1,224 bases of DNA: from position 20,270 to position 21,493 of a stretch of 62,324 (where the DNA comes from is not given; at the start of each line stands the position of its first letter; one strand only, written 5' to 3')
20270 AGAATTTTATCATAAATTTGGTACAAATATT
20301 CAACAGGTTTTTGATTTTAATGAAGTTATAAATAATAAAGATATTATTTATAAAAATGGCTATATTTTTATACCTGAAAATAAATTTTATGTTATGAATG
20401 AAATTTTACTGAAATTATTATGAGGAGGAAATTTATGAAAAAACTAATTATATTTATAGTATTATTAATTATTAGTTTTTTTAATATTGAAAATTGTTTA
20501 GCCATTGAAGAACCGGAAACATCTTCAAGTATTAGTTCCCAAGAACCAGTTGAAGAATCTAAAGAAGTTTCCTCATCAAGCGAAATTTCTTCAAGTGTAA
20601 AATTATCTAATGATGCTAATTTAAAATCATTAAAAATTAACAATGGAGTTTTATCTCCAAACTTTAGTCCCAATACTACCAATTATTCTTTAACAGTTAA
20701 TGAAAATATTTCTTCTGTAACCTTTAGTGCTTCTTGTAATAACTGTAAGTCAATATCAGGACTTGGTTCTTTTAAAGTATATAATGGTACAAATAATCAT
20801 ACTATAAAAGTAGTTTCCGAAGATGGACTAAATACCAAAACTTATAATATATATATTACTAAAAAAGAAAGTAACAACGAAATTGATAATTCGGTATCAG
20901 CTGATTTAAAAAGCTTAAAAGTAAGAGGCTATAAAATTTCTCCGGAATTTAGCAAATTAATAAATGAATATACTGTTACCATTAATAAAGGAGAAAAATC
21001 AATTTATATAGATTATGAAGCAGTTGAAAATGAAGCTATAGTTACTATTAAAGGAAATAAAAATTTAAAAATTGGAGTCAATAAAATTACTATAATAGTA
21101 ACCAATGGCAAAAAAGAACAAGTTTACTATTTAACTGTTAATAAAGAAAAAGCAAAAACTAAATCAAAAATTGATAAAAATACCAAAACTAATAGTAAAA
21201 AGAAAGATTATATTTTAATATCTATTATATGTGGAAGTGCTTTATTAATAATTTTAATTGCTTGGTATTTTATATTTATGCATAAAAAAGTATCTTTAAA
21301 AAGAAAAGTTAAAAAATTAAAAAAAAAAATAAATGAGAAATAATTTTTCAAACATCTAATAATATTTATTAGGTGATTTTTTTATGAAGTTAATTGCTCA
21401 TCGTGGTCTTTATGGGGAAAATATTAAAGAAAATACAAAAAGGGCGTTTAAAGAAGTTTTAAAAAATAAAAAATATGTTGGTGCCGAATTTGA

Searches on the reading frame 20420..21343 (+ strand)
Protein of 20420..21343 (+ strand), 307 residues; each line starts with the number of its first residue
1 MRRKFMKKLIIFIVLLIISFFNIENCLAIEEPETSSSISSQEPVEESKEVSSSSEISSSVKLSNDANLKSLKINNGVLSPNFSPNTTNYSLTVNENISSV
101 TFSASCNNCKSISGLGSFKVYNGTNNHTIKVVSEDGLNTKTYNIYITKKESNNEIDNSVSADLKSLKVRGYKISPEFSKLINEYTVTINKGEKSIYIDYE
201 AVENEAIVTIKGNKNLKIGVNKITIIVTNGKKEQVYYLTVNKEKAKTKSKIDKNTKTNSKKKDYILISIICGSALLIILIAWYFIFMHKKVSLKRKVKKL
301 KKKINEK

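Call 57: search_protein_families(library=pfam, proteins=[window:20420-21343:+], max_evalue=0.001)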
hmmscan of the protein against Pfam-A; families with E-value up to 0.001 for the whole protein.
window:20420-21343:+ (307 aa): 1 family
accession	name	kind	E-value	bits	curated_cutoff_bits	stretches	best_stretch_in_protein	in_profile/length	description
PF12733.13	Cadherin-like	-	3.4e-14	53.5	24.2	2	68-148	1-88/89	Cadherin-like beta sandwich domain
